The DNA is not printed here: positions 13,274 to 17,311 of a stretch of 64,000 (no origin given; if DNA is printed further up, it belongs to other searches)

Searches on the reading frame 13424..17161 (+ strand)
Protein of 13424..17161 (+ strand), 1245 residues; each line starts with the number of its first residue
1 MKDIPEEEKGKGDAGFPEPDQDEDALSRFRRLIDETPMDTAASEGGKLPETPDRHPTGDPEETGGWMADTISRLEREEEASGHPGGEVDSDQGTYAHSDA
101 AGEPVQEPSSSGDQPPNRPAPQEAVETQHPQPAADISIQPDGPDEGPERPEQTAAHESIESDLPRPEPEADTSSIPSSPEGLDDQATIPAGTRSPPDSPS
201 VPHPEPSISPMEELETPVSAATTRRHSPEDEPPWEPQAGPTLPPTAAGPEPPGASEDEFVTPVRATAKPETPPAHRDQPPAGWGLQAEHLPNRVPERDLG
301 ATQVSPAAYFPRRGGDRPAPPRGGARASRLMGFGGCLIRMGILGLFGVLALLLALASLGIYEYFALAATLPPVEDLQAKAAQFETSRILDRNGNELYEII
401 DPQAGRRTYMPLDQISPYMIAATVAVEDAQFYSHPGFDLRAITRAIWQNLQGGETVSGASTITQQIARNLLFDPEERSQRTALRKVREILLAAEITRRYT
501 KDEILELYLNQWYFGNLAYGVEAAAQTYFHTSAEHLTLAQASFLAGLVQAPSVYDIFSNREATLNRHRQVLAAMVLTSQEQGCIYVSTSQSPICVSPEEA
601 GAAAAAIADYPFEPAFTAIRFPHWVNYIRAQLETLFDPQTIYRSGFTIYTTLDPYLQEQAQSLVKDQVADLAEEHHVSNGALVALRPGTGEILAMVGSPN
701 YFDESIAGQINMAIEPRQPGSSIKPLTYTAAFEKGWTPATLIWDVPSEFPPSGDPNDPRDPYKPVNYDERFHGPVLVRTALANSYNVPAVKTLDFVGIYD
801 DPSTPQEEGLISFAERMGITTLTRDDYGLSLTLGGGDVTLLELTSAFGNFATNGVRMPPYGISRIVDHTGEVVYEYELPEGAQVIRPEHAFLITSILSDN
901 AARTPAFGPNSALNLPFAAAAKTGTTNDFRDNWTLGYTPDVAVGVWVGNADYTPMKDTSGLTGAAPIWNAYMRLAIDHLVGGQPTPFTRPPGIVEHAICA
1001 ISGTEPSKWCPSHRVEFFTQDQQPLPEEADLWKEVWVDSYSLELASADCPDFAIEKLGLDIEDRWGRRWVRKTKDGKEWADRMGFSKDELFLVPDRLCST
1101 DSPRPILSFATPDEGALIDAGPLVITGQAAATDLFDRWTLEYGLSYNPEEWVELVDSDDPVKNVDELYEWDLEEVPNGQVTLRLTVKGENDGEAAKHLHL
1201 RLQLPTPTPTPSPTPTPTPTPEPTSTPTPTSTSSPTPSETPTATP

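Call 76: search_protein_families(library=pfam, proteins=[window:13424-17161:+], max_evalue=0.0001)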
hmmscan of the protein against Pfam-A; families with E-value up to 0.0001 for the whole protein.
window:13424-17161:+ (1245 aa): 2 families
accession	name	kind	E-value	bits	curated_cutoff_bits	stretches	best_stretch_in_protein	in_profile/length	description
PF00912.28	Transgly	-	1.1e-61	207.8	27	1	394-574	3-177/178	Transglycosylase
PF00905.27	Transpeptidase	-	1.9e-21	77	22.1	1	680-972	1-298/299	Penicillin binding protein transpeptidase domain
